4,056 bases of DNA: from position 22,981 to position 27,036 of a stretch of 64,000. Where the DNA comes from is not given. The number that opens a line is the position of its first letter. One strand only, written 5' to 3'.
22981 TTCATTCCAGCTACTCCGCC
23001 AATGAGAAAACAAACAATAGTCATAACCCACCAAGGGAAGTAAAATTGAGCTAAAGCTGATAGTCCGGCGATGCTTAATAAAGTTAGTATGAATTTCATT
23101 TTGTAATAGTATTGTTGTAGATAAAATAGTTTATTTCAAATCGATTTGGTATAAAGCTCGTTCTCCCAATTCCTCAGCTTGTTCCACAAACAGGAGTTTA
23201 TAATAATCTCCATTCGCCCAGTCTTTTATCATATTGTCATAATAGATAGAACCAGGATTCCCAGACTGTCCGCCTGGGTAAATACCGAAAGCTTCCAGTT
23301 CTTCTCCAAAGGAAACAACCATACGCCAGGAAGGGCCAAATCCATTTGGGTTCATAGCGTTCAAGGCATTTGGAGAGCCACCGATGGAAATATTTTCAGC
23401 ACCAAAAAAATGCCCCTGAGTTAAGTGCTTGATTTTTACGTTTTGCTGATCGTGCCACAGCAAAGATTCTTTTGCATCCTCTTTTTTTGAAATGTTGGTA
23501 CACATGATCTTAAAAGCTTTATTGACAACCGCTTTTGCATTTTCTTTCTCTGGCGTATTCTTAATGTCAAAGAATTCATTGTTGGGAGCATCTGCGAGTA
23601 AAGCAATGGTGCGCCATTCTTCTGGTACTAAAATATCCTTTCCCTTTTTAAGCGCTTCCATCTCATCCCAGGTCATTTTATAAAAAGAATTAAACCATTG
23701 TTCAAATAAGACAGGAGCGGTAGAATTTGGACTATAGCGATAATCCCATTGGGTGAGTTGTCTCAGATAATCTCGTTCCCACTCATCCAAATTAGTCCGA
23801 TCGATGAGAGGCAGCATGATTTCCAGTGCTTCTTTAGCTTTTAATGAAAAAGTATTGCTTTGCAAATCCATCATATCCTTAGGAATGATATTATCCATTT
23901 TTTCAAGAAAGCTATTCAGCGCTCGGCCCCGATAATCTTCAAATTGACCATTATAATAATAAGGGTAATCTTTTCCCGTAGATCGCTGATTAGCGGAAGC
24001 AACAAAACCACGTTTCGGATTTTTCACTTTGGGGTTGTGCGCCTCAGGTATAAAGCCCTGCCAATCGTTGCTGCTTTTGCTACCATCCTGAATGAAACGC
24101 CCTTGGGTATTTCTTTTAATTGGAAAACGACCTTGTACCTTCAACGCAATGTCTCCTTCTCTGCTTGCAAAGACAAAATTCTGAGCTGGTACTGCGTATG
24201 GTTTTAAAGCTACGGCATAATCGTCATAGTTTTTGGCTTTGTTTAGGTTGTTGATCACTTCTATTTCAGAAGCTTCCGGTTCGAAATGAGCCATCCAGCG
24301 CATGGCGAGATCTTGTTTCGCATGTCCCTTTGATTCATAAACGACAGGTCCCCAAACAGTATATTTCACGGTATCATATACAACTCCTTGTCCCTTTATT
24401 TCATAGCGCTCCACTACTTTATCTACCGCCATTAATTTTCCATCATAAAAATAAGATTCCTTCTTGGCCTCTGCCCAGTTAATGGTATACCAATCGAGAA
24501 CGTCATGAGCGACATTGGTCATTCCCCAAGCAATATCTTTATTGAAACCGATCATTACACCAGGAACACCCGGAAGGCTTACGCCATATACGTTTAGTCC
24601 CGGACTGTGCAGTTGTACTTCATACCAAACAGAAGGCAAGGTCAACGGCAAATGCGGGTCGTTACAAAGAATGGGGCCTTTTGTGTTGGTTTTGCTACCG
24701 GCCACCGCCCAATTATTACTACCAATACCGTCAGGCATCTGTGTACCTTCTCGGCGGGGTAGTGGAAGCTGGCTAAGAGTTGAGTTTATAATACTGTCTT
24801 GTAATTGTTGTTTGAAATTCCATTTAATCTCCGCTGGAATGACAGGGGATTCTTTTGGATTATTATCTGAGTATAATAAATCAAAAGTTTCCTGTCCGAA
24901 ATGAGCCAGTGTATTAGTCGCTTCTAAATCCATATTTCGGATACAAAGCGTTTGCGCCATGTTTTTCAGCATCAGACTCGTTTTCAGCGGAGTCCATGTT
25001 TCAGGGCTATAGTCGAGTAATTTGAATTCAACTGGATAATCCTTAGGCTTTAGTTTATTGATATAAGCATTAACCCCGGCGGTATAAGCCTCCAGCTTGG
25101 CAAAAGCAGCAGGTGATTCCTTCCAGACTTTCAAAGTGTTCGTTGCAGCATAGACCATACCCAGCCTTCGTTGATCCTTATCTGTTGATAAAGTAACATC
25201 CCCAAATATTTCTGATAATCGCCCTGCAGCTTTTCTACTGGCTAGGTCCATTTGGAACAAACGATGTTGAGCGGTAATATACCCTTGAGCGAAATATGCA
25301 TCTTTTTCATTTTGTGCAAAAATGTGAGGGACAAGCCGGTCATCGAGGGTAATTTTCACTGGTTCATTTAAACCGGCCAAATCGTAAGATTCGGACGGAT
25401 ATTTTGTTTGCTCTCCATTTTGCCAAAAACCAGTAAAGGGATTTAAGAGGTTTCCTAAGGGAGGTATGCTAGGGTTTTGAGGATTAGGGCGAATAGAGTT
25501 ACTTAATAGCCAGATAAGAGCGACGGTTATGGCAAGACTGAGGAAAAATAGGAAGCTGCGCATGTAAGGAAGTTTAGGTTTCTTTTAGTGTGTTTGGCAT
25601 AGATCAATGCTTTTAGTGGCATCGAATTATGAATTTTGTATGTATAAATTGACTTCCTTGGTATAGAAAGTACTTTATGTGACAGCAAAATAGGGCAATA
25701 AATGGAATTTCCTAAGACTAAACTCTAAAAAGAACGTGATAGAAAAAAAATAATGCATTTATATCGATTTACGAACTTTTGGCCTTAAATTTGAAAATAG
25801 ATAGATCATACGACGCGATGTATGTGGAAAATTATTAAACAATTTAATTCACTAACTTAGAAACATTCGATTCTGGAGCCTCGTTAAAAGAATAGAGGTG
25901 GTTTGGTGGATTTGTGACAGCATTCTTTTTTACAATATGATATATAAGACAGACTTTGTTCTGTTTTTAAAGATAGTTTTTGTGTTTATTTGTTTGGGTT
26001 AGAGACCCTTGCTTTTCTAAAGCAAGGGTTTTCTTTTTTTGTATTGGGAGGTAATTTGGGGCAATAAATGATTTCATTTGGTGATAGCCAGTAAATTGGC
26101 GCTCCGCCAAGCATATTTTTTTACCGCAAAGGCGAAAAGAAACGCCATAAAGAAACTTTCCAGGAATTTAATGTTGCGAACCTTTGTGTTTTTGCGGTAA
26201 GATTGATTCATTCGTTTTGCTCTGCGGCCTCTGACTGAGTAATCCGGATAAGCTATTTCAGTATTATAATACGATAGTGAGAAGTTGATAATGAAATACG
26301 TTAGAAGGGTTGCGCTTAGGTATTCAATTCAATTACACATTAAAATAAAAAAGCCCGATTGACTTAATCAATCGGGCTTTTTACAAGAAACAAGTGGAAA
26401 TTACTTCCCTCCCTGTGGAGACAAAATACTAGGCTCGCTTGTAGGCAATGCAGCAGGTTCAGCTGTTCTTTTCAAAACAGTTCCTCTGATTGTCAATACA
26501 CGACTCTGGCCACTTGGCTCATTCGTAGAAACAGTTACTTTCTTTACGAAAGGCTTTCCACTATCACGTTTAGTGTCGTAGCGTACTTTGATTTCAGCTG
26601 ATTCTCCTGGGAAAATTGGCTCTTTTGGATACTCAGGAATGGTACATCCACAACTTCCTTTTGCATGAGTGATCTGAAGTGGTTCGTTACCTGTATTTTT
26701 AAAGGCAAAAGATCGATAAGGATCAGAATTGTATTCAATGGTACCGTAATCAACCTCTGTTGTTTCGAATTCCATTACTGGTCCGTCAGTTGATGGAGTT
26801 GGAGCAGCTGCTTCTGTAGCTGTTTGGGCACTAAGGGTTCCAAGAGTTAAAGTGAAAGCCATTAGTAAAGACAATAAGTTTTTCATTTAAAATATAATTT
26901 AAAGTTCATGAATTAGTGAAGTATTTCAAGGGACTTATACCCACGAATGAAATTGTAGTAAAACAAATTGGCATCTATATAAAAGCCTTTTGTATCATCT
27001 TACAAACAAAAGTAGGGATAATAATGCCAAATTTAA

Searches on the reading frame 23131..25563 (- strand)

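Call 53: search_protein_families(library=pfam, proteins=[window:23131-25563:-], max_evalue=0.00001)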
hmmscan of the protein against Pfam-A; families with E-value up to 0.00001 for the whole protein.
window:23131-25563:- (810 aa): 1 family
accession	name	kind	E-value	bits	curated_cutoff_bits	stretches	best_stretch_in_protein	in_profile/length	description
PF01804.23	Penicil_amidase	-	6.5e-201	670.3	21.3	1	68-796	1-672/675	Penicillin amidase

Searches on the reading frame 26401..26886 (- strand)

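Call 53: search_protein_families(library=pfam, proteins=[window:26401-26886:-], max_evalue=0.00001)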
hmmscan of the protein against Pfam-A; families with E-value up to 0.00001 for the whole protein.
window:26401-26886:- (161 aa): 2 families
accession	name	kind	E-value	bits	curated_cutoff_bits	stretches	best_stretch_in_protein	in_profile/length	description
PF07610.17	DUF1573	-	8.4e-30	103.1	26.1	1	38-137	1-98/98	Protein of unknown function (DUF1573)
PF22544.2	HYDIN_VesB_CFA65-like_Ig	-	6.5e-13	49.2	25.5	1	36-136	1-100/100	HYDIN/CFA65/VesB-like, Ig-like domain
